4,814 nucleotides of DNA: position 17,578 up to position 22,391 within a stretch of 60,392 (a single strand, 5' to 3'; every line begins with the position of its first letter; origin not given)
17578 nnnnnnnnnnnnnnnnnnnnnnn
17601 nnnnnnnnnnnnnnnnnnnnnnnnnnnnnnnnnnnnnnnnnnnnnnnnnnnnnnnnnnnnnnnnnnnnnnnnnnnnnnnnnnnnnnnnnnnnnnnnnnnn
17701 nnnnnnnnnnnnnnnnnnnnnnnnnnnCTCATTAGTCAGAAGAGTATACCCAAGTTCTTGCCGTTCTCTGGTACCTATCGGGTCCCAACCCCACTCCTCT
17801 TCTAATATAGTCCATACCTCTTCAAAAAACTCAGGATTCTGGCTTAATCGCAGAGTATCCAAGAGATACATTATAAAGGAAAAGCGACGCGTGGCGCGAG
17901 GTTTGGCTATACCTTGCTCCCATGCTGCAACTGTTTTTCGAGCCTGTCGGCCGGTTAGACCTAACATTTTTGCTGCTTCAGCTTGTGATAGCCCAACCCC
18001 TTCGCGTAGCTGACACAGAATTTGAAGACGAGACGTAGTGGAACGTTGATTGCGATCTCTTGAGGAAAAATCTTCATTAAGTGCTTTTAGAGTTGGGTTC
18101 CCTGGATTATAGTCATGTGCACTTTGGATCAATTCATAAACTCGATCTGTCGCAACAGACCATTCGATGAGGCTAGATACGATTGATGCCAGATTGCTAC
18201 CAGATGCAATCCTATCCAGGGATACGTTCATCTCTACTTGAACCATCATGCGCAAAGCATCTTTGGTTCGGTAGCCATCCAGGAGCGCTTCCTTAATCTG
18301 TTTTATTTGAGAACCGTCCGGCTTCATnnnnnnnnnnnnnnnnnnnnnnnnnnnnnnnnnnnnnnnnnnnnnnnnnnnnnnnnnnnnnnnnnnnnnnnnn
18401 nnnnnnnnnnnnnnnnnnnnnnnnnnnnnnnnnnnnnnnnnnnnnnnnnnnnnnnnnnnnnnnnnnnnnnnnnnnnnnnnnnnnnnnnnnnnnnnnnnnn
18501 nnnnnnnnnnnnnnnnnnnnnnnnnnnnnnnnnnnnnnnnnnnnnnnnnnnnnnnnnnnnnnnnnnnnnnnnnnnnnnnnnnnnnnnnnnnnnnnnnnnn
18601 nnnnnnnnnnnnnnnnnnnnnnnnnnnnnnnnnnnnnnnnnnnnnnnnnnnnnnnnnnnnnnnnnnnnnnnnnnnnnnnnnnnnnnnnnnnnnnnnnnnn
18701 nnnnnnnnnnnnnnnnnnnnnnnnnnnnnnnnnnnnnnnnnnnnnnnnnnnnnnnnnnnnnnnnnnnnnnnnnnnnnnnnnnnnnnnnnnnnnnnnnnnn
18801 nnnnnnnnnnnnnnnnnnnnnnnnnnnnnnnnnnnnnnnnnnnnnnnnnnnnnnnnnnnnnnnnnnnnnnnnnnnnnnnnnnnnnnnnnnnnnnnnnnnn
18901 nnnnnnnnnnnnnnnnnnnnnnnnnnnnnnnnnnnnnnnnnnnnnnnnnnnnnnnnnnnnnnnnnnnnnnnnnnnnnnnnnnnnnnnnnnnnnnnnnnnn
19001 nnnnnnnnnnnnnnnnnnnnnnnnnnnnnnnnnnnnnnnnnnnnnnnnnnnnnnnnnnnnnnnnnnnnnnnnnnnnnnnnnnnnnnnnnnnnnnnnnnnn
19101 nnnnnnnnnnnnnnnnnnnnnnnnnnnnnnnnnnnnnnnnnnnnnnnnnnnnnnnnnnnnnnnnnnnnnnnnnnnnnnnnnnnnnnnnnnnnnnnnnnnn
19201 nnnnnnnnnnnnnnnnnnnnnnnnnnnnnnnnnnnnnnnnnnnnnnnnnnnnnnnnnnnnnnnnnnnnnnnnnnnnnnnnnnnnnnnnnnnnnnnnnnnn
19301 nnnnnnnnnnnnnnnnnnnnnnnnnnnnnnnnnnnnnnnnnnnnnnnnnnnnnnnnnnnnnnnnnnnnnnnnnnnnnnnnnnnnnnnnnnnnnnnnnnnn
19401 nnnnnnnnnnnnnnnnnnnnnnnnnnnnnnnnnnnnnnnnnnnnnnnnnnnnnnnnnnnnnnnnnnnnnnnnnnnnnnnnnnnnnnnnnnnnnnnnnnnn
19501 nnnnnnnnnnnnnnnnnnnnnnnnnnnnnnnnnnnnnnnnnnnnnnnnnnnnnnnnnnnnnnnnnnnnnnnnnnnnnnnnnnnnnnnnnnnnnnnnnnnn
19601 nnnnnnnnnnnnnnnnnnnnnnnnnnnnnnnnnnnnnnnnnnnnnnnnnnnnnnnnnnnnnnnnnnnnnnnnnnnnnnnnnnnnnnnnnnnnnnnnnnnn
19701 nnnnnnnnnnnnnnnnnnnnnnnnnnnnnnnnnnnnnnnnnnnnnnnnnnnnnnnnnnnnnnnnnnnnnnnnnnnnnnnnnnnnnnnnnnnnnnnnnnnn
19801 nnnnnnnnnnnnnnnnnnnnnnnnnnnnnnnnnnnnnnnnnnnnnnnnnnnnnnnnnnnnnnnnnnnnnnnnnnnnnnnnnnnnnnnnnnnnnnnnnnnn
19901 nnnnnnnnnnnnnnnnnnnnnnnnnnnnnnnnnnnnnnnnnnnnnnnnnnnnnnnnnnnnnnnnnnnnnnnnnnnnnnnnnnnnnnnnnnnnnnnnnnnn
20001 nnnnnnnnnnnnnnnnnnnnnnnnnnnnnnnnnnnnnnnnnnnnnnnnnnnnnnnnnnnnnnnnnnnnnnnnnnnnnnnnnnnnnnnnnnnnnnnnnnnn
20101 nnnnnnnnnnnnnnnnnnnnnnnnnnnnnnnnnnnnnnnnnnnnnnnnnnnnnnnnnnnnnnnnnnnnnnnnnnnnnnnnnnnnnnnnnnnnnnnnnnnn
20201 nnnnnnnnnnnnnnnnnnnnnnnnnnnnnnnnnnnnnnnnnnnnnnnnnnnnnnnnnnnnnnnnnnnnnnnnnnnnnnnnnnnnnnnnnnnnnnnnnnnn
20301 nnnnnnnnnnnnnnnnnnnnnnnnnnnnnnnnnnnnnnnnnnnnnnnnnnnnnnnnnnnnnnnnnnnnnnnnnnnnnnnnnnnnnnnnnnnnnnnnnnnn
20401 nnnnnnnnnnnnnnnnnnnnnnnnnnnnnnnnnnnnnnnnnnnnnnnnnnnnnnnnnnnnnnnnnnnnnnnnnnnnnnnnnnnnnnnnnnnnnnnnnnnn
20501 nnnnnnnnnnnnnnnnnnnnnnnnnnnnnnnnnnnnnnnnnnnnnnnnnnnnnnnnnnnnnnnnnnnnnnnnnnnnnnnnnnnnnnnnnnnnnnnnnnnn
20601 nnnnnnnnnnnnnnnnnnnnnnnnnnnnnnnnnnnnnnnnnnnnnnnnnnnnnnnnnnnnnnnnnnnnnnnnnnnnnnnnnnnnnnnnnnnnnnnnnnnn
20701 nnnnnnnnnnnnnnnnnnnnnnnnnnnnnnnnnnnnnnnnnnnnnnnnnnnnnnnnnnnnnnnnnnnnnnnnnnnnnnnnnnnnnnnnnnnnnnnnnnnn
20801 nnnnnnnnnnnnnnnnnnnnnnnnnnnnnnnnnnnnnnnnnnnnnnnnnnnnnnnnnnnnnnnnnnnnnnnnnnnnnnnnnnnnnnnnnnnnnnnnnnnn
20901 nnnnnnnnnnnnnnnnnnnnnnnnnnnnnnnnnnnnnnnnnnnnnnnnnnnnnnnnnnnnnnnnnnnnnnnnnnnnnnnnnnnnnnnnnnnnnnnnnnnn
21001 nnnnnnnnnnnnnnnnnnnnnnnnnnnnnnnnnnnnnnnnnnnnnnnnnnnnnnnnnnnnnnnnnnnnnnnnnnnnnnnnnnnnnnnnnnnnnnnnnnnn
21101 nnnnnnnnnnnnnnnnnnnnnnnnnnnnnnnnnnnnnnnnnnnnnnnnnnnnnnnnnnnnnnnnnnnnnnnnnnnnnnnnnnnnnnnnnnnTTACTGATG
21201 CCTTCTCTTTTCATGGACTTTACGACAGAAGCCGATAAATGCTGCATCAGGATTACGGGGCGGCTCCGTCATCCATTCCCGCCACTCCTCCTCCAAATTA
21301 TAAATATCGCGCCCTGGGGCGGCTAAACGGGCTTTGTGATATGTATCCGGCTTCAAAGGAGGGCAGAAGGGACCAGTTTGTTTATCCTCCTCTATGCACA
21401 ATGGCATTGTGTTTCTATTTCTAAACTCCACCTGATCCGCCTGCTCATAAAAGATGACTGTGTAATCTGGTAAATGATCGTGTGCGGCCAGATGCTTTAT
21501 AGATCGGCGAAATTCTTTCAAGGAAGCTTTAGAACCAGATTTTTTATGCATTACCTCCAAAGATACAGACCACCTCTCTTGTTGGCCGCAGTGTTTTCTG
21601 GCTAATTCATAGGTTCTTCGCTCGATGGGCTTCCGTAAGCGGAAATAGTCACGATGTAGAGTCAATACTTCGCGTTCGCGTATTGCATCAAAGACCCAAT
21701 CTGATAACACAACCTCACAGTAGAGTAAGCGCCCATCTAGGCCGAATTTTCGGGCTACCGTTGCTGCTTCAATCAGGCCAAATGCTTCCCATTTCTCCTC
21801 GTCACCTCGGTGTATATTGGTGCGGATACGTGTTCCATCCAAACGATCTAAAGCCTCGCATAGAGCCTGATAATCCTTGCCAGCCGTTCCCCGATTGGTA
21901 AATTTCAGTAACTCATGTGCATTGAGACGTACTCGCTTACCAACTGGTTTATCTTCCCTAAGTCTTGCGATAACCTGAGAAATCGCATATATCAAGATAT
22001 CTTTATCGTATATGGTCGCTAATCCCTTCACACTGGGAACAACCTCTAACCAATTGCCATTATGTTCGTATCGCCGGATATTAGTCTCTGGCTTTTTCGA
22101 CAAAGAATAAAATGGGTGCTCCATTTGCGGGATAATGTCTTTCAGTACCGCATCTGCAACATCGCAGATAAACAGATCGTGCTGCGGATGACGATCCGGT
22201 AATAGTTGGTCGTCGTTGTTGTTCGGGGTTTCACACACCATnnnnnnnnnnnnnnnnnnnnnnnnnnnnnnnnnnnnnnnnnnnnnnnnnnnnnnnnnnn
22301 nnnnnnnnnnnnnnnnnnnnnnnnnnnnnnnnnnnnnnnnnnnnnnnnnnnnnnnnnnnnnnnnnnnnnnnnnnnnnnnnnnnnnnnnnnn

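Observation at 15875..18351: EAD-HTH-CHAT effector next to a DUF2971 protein, with no adjacent NTPase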

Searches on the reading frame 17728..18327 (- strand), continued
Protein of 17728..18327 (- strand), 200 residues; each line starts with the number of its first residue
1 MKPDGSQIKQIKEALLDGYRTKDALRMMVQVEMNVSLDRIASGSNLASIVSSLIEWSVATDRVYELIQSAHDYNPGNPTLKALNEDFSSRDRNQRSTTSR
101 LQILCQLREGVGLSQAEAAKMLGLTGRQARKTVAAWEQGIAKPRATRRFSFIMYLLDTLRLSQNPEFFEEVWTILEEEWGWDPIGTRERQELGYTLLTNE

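Call 59: search_protein_families(library=pfam, proteins=[P0270, P0210, P0189, P0209, P0216, P0183, P0148, P0187], max_evalue=0.01)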
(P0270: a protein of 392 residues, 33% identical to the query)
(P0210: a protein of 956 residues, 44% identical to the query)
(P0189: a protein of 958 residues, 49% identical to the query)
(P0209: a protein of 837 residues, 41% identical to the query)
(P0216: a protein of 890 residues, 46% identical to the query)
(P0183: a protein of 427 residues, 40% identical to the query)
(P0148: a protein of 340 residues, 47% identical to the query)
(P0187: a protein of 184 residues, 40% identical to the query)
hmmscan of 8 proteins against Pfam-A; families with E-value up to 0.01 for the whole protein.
P0270 (392 aa): 8 families
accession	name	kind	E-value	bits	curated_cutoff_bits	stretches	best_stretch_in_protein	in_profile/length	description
PF00931.28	NB-ARC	-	4.7e-08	33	23.5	1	259-372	5-121/248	NB-ARC domain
PF13191.12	AAA_16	-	9.2e-08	33.2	32.6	1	255-346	2-96/167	AAA ATPase domain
PF19960.5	EAD7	-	4.9e-07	29.9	32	1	35-100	1-62/62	Effector-associated domain 7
PF13401.12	AAA_22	-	1.8e-05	25.5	27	1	273-363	6-96/130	AAA domain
PF13481.12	AAA_25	-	0.00015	21.9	27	1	251-304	11-65/195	AAA domain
PF05729.18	NACHT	-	0.00016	22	26.7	1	274-365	2-95/167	NACHT domain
PF01637.24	ATPase_2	-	0.0006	20.1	33.2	0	255-298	1-46/225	ATPase domain predominantly from Archaea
PF20703.3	nSTAND1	-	0.00095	19.3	27.1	1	254-289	15-50/379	Novel STAND NTPase 1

P0210 (956 aa): 19 families
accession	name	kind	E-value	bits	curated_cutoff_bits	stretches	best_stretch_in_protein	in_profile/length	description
PF13424.12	TPR_12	-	2.8e-48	162.4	30.1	6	654-725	4-76/77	Tetratricopeptide repeat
PF13374.12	TPR_10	-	3.6e-48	160.7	27.5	4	693-734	1-42/42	Tetratricopeptide repeat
PF24885.1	TPR_NPHP3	-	5.4e-27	95.2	100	2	647-766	93-213/239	Nephrocystin-3 TPR domain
PF07719.23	TPR_2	-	2.3e-19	68.3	27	0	736-765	1-30/34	Tetratricopeptide repeat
PF00515.34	TPR_1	-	2.6e-14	52.8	27.8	1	736-765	1-30/34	Tetratricopeptide repeat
PF17874.7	TPR_MalT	-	4.6e-10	39.7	45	1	754-889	58-188/336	MalT-like TPR region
PF13432.12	TPR_16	-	2.8e-09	37.7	32.7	0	700-755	3-50/65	Tetratricopeptide repeat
PF13181.12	TPR_8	-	6.1e-09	35.8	25.7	0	736-765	1-30/34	Tetratricopeptide repeat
PF07721.20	TPR_4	-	4.6e-07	30.3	27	0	820-843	1-24/26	Tetratricopeptide repeat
PF14559.12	TPR_19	-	1.3e-06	29.1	25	0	820-852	25-57/68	Tetratricopeptide repeat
PF00931.28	NB-ARC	-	2.2e-06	27.6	23.5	1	294-514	22-247/248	NB-ARC domain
PF25000.1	DUF7779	-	0.00014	22.5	27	1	523-598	7-90/95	Domain of unknown function (DUF7779)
PF13428.12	TPR_14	-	0.00021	22.1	23.5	0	821-861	2-42/44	Tetratricopeptide repeat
PF12840.13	HTH_20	-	0.00025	21.4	27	1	97-125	3-31/51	Helix-turn-helix domain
PF13176.12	TPR_7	-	0.0015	18.9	27.9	0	697-725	2-30/36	Tetratricopeptide repeat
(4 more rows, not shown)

P0189 (958 aa): 7 families
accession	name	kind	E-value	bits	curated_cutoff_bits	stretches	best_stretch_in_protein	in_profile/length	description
PF13424.12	TPR_12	-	5.3e-13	49.4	30.1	3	779-846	6-74/77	Tetratricopeptide repeat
PF13401.12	AAA_22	-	0.00032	21.4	27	1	272-361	4-97/130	AAA domain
PF07719.23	TPR_2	-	0.00067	20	27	0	783-805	7-29/34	Tetratricopeptide repeat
PF01381.28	HTH_3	-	0.0013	19.2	23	1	119-157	3-37/55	Helix-turn-helix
PF12840.13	HTH_20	-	0.0027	18.1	27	0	116-142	9-35/51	Helix-turn-helix domain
PF13191.12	AAA_16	-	0.0029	18.6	32.6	1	256-298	2-49/167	AAA ATPase domain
PF20703.3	nSTAND1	-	0.0051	16.9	27.1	0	255-290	15-50/379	Novel STAND NTPase 1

P0209 (837 aa): 22 families
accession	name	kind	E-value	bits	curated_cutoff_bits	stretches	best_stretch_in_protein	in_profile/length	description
PF13424.12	TPR_12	-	3.9e-51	171.6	30.1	6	702-771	4-76/77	Tetratricopeptide repeat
PF13374.12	TPR_10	-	3e-22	78.3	27.5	3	699-733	1-35/42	Tetratricopeptide repeat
PF07719.23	TPR_2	-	3.9e-22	76.9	27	2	700-730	1-31/34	Tetratricopeptide repeat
PF00515.34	TPR_1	-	4.9e-22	77.2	27.8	1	700-730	1-31/34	Tetratricopeptide repeat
PF00931.28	NB-ARC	-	1.7e-17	64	23.5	1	174-367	7-214/248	NB-ARC domain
PF13181.12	TPR_8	-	1.8e-13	49.9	25.7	1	700-732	1-33/34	Tetratricopeptide repeat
PF13176.12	TPR_7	-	8e-11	41.6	27.9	1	703-737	2-36/36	Tetratricopeptide repeat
PF14938.12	SNAP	-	3.1e-09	37.1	25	2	707-808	42-143/282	Soluble NSF attachment protein, SNAP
PF13401.12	AAA_22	-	1.4e-08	35.5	27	1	183-284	4-104/130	AAA domain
PF13174.12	TPR_6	-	2.4e-07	31.4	26.3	0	702-725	2-25/33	Tetratricopeptide repeat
PF05729.18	NACHT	-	5.1e-06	26.9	26.7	1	187-325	3-160/167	NACHT domain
PF13432.12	TPR_16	-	6.7e-06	26.9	32.7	1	666-730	3-61/65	Tetratricopeptide repeat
PF13414.12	TPR_11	-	1.2e-05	25.3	26.8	0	707-731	1-25/42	TPR repeat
PF17874.7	TPR_MalT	-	4.1e-05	23.5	45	1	673-814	14-156/336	MalT-like TPR region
PF14559.12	TPR_19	-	0.0002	22.1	25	1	673-728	4-53/68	Tetratricopeptide repeat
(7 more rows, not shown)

P0216 (890 aa): 22 families
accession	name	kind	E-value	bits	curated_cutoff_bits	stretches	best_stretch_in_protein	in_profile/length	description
PF13424.12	TPR_12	-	4.4e-23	81.7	30.1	3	642-702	5-66/77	Tetratricopeptide repeat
PF07719.23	TPR_2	-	1.5e-14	53.3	27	1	641-668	2-29/34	Tetratricopeptide repeat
PF24883.2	NPHP3_N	-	4e-11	43.8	24.8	1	184-323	18-164/164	Nephrocystin 3, N-terminal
PF17874.7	TPR_MalT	-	1.1e-08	35.3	45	1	726-867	45-192/336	MalT-like TPR region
PF00515.34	TPR_1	-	6.4e-08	32.5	27.8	1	641-668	2-29/34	Tetratricopeptide repeat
PF13374.12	TPR_10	-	1.4e-07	31.8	27.5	0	643-673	5-35/42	Tetratricopeptide repeat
PF13401.12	AAA_22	-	1.6e-07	32.1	27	1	189-321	6-121/130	AAA domain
PF13176.12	TPR_7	-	3.3e-07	30.3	27.9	1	643-672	2-31/36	Tetratricopeptide repeat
PF13191.12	AAA_16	-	2.4e-06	28.6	32.6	1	171-301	2-151/167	AAA ATPase domain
PF00931.28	NB-ARC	-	2e-05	24.4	23.5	1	187-324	17-137/248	NB-ARC domain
PF13432.12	TPR_16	-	3.8e-05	24.5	32.7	0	804-866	3-61/65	Tetratricopeptide repeat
PF13431.12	TPR_17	-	4.1e-05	24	24.4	0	597-620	10-33/34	Tetratricopeptide repeat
PF05729.18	NACHT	-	0.00021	21.6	26.7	1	190-257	2-71/167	NACHT domain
PF20720.3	nSTAND3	-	0.0003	21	27.2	1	182-222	11-51/155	Novel STAND NTPase 3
PF13181.12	TPR_8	-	0.00065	20.1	25.7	0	601-630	2-31/34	Tetratricopeptide repeat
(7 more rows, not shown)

P0183 (427 aa): 2 families
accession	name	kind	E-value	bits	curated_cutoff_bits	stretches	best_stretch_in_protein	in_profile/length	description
PF13191.12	AAA_16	-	7.4e-08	33.5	32.6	1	189-293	2-97/167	AAA ATPase domain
PF05729.18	NACHT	-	0.00038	20.8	26.7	1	214-356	2-163/167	NACHT domain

P0148 (340 aa): 3 families
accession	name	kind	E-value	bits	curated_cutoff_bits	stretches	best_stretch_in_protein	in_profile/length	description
PF01381.28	HTH_3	-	2.7e-06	27.7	23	1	36-76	2-38/55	Helix-turn-helix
PF13560.12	HTH_31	-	6.6e-05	23.6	27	1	37-76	8-44/64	Helix-turn-helix domain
PF12844.13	HTH_19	-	0.0011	19.2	30.2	1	37-75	6-40/64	Helix-turn-helix domain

P0187 (184 aa): 4 families
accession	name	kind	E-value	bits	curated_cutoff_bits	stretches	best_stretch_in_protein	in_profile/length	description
PF13560.12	HTH_31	-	2.5e-05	24.9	27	1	48-100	6-55/64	Helix-turn-helix domain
PF01381.28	HTH_3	-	0.00025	21.4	23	1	48-89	1-38/55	Helix-turn-helix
PF12840.13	HTH_20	-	0.002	18.5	27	1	39-69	1-31/51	Helix-turn-helix domain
PF12844.13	HTH_19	-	0.0047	17.2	30.2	1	48-101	4-53/64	Helix-turn-helix domain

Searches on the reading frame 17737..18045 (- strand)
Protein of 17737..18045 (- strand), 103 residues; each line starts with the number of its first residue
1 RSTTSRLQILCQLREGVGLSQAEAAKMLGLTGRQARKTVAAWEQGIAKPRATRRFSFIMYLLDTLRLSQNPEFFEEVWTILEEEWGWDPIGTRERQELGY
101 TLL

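Call 63: find_related_loci(query=A6, collection=metagenome_contigs, flank=10000)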
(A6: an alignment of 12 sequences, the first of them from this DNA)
Query A6 (103 aa) in metagenome_contigs; peptide patterns used: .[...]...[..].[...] (x = any residue, [..] = any of these).
244 stretches matched a pattern; 2 encode a relative of the query (tblastn E <= 1e-3); 2 distinct loci.
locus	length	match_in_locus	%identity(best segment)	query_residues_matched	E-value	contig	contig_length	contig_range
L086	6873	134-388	47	6-90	7e-24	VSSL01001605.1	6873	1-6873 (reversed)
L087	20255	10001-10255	42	6-90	8e-16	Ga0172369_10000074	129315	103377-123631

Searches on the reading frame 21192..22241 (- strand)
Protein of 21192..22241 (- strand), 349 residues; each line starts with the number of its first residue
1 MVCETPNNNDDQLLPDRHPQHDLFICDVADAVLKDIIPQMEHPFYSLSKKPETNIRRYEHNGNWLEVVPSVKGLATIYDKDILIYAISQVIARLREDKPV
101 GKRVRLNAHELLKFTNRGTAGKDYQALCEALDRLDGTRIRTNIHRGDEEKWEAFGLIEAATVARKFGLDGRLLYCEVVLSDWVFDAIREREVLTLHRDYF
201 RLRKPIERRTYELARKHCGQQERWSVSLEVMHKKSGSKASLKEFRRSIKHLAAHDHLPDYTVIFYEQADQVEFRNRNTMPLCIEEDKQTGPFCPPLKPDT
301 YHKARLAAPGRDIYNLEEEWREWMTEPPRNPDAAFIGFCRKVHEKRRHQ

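Call 49: search_protein_families(library=pfam, proteins=[window:21192-22241:-], max_evalue=0.001)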
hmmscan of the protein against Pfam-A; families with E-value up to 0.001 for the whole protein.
window:21192-22241:- (349 aa): 1 family
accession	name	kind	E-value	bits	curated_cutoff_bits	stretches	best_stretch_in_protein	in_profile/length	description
PF10134.15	RPA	-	3.5e-82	275.8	27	1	37-262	4-228/228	Replication initiator protein A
